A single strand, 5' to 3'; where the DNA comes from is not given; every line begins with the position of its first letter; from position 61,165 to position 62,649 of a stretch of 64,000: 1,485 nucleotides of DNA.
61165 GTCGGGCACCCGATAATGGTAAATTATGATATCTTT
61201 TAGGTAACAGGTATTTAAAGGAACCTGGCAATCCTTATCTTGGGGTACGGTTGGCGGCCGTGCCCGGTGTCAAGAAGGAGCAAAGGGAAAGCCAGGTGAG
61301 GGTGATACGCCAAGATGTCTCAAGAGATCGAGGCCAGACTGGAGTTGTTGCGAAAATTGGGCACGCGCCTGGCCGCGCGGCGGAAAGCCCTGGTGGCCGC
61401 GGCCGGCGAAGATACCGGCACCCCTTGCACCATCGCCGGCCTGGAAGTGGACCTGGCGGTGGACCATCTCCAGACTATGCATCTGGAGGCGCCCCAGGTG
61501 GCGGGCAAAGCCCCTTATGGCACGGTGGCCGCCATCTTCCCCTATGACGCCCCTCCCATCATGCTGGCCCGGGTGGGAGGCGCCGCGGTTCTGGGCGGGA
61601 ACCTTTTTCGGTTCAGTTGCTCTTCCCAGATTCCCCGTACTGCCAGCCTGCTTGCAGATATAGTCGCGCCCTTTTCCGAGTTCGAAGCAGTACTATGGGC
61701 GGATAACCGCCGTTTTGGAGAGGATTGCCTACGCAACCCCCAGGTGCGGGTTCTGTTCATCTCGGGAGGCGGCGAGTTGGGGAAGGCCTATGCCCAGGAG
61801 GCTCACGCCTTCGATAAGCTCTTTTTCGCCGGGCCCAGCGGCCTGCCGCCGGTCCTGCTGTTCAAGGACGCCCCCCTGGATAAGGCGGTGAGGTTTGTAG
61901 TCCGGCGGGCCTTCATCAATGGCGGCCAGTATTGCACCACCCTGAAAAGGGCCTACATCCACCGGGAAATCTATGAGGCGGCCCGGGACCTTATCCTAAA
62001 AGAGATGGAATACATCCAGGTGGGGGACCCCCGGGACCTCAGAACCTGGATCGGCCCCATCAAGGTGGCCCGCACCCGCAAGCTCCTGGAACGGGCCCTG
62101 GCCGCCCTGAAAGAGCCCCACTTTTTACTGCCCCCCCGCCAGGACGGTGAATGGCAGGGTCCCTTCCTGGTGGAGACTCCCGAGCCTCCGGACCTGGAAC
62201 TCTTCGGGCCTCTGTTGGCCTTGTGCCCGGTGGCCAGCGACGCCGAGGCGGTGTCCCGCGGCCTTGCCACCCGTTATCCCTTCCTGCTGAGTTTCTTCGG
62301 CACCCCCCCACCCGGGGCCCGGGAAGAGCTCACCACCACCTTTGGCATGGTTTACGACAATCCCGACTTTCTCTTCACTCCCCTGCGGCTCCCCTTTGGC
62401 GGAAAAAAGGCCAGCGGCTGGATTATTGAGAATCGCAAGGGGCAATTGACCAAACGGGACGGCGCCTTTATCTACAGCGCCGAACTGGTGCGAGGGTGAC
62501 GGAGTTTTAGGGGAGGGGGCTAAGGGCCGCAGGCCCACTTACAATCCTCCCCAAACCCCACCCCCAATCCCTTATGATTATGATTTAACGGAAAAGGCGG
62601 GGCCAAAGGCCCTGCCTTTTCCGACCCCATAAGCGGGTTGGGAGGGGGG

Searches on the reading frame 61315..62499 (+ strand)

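Call 66: search_protein_families(library=pfam, proteins=[window:61315-62499:+], max_evalue=0.00001)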
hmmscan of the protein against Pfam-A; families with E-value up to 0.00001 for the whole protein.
window:61315-62499:+ (394 aa): 1 family
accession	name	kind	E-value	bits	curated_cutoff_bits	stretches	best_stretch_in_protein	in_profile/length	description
PF00171.27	Aldedh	-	1.7e-40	139.4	23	1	5-373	50-447/461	Aldehyde dehydrogenase family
